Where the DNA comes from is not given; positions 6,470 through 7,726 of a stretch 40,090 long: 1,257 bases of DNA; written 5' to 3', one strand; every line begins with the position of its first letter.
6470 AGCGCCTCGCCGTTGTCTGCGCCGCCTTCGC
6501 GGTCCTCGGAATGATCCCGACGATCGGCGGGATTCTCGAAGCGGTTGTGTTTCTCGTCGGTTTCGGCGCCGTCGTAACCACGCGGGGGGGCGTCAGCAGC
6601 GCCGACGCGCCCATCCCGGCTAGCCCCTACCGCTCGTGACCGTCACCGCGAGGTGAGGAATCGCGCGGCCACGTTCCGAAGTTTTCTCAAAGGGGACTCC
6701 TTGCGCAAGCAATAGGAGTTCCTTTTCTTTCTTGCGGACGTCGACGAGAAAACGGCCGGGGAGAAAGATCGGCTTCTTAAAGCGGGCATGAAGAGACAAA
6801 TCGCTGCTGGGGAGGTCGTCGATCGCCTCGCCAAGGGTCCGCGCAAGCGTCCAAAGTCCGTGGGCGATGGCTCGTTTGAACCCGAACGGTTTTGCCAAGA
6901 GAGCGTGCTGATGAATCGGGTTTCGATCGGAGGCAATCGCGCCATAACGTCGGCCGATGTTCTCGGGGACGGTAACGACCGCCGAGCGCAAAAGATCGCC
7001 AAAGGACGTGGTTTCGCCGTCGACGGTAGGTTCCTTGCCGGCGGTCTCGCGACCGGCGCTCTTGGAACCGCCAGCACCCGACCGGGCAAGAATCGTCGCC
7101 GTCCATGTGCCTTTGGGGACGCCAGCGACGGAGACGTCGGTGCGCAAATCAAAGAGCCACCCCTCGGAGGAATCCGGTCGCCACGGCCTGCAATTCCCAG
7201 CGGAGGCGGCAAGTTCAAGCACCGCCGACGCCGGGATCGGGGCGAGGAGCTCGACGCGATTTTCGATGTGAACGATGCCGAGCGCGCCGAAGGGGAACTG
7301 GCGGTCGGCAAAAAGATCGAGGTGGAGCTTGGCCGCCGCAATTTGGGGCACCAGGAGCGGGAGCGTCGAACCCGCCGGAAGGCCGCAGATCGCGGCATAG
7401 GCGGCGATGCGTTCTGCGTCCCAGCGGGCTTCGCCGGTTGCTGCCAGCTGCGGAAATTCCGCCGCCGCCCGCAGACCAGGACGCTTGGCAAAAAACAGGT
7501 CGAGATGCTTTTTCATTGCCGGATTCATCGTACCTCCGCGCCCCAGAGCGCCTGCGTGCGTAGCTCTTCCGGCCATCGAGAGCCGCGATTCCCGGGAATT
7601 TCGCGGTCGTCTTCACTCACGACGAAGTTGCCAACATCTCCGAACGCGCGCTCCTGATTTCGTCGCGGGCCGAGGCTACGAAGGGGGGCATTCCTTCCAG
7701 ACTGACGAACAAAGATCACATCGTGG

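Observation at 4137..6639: ECF sigma / zinc-finger anti-sigma / exported STN-bactofilin-membrane protein cassette divergent from a kinase-STAND-TPR gene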

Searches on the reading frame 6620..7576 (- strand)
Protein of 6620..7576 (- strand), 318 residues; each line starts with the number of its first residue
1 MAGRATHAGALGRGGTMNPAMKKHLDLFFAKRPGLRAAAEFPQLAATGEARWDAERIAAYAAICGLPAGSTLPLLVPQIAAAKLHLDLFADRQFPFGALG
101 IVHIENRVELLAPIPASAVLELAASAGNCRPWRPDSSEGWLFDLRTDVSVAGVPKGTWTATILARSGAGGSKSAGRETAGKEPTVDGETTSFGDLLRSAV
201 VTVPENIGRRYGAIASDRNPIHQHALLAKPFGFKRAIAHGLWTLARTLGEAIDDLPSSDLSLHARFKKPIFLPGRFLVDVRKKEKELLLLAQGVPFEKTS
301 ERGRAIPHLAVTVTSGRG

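Call 72: search_protein_families(library=pfam, proteins=[window:6620-7576:-], max_evalue=0.00001)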
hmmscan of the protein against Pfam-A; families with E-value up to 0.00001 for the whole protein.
window:6620-7576:- (318 aa): 1 family
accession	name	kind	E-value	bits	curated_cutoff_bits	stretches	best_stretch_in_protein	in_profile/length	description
PF01575.25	MaoC_dehydratas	-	5.8e-09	36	27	1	201-285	16-104/123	MaoC like domain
